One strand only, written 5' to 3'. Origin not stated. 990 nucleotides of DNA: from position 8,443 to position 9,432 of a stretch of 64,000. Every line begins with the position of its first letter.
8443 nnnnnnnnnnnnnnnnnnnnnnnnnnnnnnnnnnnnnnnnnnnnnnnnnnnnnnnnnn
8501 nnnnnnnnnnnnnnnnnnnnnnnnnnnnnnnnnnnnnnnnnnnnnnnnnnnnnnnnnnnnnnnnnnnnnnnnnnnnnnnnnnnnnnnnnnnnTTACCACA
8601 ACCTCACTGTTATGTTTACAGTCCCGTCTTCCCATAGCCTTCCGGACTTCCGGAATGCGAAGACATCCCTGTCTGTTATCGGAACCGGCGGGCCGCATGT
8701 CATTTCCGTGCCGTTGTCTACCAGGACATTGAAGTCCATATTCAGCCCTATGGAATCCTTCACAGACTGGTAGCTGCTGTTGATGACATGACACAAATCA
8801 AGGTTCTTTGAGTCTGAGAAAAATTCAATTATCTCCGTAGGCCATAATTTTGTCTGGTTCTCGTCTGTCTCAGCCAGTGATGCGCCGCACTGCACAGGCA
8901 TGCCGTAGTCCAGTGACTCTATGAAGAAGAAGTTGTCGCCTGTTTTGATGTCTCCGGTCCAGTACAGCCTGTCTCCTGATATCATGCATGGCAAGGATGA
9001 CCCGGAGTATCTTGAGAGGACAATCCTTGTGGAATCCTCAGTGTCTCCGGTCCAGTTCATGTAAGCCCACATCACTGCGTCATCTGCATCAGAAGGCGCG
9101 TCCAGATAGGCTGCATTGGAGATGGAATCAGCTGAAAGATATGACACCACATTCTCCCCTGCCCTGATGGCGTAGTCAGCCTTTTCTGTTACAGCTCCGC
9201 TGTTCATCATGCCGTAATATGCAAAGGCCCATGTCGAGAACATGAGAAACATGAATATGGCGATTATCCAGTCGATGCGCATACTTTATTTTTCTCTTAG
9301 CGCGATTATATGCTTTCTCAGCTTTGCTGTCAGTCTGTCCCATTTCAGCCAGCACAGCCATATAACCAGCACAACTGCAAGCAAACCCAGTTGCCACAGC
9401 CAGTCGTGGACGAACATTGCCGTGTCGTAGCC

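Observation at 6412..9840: Pilin-like operon of four class-III-signal proteins headed by a short exosortase/archaeosortase-like membrane protein, with no assembly ATPase nearby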

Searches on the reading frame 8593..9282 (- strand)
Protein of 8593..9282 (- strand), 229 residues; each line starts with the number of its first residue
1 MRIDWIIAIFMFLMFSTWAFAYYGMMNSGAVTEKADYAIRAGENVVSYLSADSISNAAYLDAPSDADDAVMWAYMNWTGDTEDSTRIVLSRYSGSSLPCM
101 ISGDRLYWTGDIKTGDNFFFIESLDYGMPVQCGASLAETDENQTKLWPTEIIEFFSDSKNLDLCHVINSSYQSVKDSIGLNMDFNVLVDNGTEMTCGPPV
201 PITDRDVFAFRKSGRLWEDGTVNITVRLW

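Call 3: search_protein_families(library=ncbifam, proteins=[window:8593-9282:-], max_evalue=0.1)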
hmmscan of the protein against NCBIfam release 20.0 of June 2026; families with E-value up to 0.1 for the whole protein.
window:8593-9282:- (229 aa): 0 families

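Call 4: search_protein_families(library=pfam, proteins=[window:8593-9282:-], max_evalue=0.1)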
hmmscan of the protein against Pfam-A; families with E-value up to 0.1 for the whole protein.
window:8593-9282:- (229 aa): 0 families

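Call 28: find_homologous_proteins(query=window:8593-9282:-)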
Query window:8593-9282:- (229 aa): 6 proteins with E <= 0.001 among 86 candidates.
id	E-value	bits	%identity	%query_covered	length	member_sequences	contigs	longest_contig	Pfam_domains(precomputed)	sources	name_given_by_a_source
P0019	9.1e-142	489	94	100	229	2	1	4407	-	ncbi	-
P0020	1.2e-117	410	76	100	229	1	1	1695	-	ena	-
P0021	3.6e-98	346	64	100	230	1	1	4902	-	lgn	-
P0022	6.0e-72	260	49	100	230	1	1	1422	-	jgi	jgi:hypothetical protein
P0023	5.9e-70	254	49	100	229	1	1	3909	-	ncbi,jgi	-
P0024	3.5e-69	251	48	100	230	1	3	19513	-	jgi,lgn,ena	-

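Call 36: search_solved_structures(query=A4, max_evalue=10)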
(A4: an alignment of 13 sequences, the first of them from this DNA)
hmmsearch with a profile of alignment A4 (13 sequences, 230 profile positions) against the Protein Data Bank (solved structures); distinct sequences matched with E-value up to 10: 0.

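Call 44: predict_structure(alignment_id=A5)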
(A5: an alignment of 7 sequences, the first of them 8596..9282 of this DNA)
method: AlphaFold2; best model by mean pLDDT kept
length: 229 residues; sequences in the alignment: 7
mean_pLDDT: 53.0   pTM: 0.39
mean pLDDT of the five models: 53.0, 42.9, 39.8, 38.2, 34.1
residues with pLDDT >= 90: 0; 70-90: 16; 50-70: 123; < 50: 90
segments of 3 or more residues with pLDDT < 50: 21-36, 48-61, 76-82, 114-116, 142-156, 200-224, 226-228
pLDDT, mean of each block of 10 residues (from residue 1): 64 59 40 45 52 32 58 53 58 66 69 55 56 65 39 40 65 61 58 58 42 38 47
secondary structure, 60 per line:
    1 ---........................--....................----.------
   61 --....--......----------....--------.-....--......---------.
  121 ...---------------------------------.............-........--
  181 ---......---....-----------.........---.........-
elements in order: H4-27 H30-49 H63-66 E69-74 E85-88 E99-102 E105-110 E120-123 H157-169 H171-178 E184-189 E193-196 E208-216 E220-228

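Call 45: search_protein_families(library=pfam, alignment_id=A4, max_evalue=10)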
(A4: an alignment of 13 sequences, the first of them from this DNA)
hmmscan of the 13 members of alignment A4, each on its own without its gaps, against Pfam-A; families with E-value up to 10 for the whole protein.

A. member 1, seq(229 aa): 0 families

B. families by the number of members that match (of 13 scanned): 2 families
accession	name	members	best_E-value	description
PF23958.1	DUF7287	8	0.00073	Family of unknown function (DUF7287)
PF23906.1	DUF7248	1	0.39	Family of unknown function (DUF7248)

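Call 46: search_protein_families(library=ncbifam, alignment_id=A4, max_evalue=10)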
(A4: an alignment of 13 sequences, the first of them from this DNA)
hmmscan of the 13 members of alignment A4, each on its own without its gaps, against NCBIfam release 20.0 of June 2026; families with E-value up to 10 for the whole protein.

A. member 1, seq(229 aa): 0 families

B. families by the number of members that match (of 13 scanned): 7 families
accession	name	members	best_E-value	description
NF051431.1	Rv0361_Cterm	1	0.0021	Rv0361 family membrane protein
NF008049.0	PRK10782.1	1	0.083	methionine ABC transporter permease MetI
NF040969.1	cytb_ExtP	1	0.098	selenite/tellurite reduction operon b-type cytochrome ExtP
TIGR01647.1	ATPase-IIIA_H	1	0.099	plasma-membrane proton-efflux P-type ATPase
NF000221.4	FosA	1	0.11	FosA family fosfomycin resistance glutathione transferase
NF001567.0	PRK00389.1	1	0.17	glycine cleavage system aminomethyltransferase GcvT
NF007475.0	PRK10061.1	1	0.19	DNA damage-inducible protein YebG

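Call 51: find_homologous_proteins(query=A4, max_evalue=10)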
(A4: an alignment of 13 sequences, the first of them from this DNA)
Query A4 (13 sequences) (229 aa, profile of the alignment): 12 proteins with E <= 10 among 3321 candidates.
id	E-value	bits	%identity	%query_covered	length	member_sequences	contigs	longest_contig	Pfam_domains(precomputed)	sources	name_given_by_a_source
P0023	2.2e-105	370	49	100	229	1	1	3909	-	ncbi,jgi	-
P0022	4.3e-101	356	49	100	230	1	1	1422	-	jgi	jgi:hypothetical protein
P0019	4.7e-94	333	94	100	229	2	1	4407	-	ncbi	-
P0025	3.4e-91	323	43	100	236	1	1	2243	-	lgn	-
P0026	2.8e-89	317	40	100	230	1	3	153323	-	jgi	jgi:hypothetical protein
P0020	6.8e-88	312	76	100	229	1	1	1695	-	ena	-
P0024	2.2e-87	311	48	100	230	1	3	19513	-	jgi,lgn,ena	-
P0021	4.3e-86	307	64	100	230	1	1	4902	-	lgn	-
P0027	5.7e-75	270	26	99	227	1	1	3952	-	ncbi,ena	-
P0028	1.1e-71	259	29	88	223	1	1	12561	-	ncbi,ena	-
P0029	1.1e-54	204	28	88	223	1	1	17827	-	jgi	jgi:hypothetical protein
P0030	9.3e-53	197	27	100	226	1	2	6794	-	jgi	jgi:hypothetical protein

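Call 54: find_encoding_contigs(protein=P0026, flank=10000, max_places=2)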
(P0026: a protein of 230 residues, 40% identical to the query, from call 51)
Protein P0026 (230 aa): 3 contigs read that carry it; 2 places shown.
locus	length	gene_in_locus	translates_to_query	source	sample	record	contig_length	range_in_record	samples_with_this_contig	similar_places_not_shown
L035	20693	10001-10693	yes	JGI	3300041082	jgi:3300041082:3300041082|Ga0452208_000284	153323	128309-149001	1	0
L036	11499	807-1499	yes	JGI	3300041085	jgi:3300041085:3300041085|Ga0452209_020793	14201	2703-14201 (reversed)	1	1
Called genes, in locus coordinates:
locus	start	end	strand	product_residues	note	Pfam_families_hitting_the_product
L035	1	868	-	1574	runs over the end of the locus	PF13229:Beta_helix, PF13385:Laminin_G_3, PF11617:Cu-binding_MopE (weak), PF13229:Beta_helix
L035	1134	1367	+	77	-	-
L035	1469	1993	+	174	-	-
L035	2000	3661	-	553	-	PF01921:tRNA-synt_1f, PF09334:tRNA-synt_1g (faint)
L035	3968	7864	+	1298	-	-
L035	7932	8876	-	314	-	PF00085:Thioredoxin (faint), PF13098:Thioredoxin_2 (faint)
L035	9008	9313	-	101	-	PF01381:HTH_3 (faint)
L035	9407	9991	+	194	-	PF09721:Exosortase_EpsH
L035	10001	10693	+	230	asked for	-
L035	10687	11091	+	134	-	-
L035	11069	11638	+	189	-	-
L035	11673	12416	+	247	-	-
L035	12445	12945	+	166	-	-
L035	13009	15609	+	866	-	PF04108:ATG17_like (faint), PF04513:Baculo_PEP_C (faint)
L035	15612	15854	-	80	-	-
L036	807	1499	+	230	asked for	-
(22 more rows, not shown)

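Call 55: find_encoding_contigs(protein=P0029, flank=10000, max_places=2)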
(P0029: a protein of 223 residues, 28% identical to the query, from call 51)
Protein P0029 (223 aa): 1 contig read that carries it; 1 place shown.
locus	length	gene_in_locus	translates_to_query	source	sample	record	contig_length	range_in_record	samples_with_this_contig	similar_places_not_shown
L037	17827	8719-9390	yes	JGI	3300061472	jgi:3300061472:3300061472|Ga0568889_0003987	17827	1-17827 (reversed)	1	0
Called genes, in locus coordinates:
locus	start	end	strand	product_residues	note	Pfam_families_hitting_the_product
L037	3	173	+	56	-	?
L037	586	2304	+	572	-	PF01368:DHH, PF27767:Arc_Cdc45 (weak), PF21763:DHH_CID, PF02272:DHHA1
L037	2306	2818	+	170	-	PF01015:Ribosomal_S3Ae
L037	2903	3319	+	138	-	PF00329:Complex1_30kDa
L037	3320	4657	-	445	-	-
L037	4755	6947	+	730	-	PF00009:GTP_EFTU, PF22042:EF-G_D2, PF03144:GTP_EFTU_D2, PF14492:EFG_III, PF03764:EFG_IV, PF00679:EFG_C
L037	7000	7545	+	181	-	-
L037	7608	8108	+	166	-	PF04312:DUF460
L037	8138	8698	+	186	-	PF09721:Exosortase_EpsH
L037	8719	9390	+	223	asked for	-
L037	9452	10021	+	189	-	-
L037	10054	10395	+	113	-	-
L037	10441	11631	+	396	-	PF03215:Rad17 (weak), PF13401:AAA_22 (faint), PF00004:AAA, PF21960:RCF1-5-like_lid (faint)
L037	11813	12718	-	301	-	PF01040:UbiA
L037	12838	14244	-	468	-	PF01139:RtcB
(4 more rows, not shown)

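Call 56: search_protein_families(library=pfam, proteins=[P0019, P0021, P0022, P0023, P0024, P0025, P0026, P0027, P0028, P0030], max_evalue=10)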
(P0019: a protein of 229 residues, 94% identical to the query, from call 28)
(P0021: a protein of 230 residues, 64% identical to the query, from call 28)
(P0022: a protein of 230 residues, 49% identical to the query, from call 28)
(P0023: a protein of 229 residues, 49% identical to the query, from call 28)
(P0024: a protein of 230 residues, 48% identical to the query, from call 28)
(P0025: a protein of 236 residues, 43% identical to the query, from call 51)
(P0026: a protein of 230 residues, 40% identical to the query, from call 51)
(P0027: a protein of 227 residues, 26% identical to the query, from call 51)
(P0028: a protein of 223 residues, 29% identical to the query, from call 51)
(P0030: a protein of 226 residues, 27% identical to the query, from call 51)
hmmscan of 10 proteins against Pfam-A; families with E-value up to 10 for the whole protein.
P0019 (229 aa): 0 families

P0021 (230 aa): 1 family
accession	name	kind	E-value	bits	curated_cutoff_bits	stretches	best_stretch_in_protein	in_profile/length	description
PF23958.1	DUF7287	-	0.096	13.7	27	1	2-54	7-58/157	Family of unknown function (DUF7287)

P0022 (230 aa): 3 families
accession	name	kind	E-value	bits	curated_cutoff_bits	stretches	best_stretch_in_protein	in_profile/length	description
PF25300.1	Fn3_Dep-1_3rd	-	0.036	14.4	26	1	106-145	15-54/85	Dep-1 third Fn3-like domain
PF00622.36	SPRY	-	0.13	12.8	26.3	1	44-85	11-53/121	SPRY domain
PF10143.14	PhosphMutase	-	0.24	11.7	21.5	1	136-208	62-135/170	2,3-bisphosphoglycerate-independent phosphoglycerate mutase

P0023 (229 aa): 1 family
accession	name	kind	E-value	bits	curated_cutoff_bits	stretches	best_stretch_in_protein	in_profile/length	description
PF23958.1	DUF7287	-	0.038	15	27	1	2-85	7-85/157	Family of unknown function (DUF7287)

P0024 (230 aa): 0 families

P0025 (236 aa): 1 family
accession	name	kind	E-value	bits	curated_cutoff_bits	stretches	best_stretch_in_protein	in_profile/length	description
PF23958.1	DUF7287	-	0.062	14.3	27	0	2-25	7-30/157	Family of unknown function (DUF7287)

P0026 (230 aa): 1 family
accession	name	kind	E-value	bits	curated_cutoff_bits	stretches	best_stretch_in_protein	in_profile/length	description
PF23958.1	DUF7287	-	0.14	13.2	27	1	2-53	7-57/157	Family of unknown function (DUF7287)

P0027 (227 aa): 1 family
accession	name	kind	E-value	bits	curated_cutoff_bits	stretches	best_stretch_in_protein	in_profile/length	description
PF23958.1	DUF7287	-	0.0016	19.4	27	1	2-58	6-59/157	Family of unknown function (DUF7287)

P0028 (223 aa): 0 families

P0030 (226 aa): 0 families

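Call 60: search_protein_representatives(alignment_id=A6)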
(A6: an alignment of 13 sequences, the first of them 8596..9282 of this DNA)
Query: 13 sequences, 230 profile positions. Proteins with E-value up to 0.001 (for the whole library): 133; up to 1e-10: 88; up to 1e-30: 78. The best 133 are listed.
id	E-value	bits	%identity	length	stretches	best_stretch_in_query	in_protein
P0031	8.2e-84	297.3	-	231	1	1-230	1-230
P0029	1.4e-78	280.2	-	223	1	1-230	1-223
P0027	4.3e-75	268.8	-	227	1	2-230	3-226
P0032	6.3e-66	238.8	-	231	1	1-230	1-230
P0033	1.4e-62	227.8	-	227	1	1-230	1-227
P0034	4.9e-62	226.1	-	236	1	1-230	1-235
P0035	2.2e-61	223.9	-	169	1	66-230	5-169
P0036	3.0e-61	223.5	-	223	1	1-230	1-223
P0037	3.2e-60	220.1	-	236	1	1-230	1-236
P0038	7.1e-60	219.0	-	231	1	1-230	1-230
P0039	2.8e-59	217.0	-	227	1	1-230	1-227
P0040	1.3e-57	211.6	-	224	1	1-230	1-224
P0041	2.4e-57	210.7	-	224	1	1-230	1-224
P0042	4.7e-57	209.8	-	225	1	1-230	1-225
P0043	9.5e-57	208.7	-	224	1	1-230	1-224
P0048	4.2e-54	200.1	-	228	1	3-230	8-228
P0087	8.1e-41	156.6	-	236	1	3-230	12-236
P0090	5.0e-40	154.0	-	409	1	3-230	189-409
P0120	1.9e-09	54.0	-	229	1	3-230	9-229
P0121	2.2e-09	53.8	-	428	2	4-125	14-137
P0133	1.8e-05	41.0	-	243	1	3-128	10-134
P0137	4.2e-05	39.8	-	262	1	72-230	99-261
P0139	7.1e-05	39.0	-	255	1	2-217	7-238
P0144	1.4e-04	38.0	-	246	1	3-223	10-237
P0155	4.7e-04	36.3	-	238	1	3-230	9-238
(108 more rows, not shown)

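Call 62: find_encoding_contigs(protein=P0090, flank=8000, max_places=2)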
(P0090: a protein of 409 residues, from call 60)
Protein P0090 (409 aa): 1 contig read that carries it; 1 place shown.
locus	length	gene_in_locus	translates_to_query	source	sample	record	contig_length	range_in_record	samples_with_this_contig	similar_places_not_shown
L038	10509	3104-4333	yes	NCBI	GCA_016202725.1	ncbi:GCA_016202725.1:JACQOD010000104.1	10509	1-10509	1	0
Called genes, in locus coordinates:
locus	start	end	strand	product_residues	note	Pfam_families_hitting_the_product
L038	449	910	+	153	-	PF13662:Toprim_4 (weak), PF01751:Toprim, PF13155:Toprim_2 (weak)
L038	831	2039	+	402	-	PF13662:Toprim_4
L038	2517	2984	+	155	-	PF04312:DUF460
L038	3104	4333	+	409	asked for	PF09721:Exosortase_EpsH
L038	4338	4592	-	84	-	PF05016:ParE_toxin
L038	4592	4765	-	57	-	-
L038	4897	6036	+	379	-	PF03215:Rad17, PF00004:AAA, PF07728:AAA_5 (faint)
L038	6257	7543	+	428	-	-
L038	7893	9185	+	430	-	-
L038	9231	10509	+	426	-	PF13570:Beta-prop_ACSF4, PF01011:PQQ (faint), PF13360:PQQ_2, PF25292:Beta-prop_CGLA (faint), PF13360:PQQ_2, PF13570:Beta-prop_ACSF4, PF13360:PQQ_2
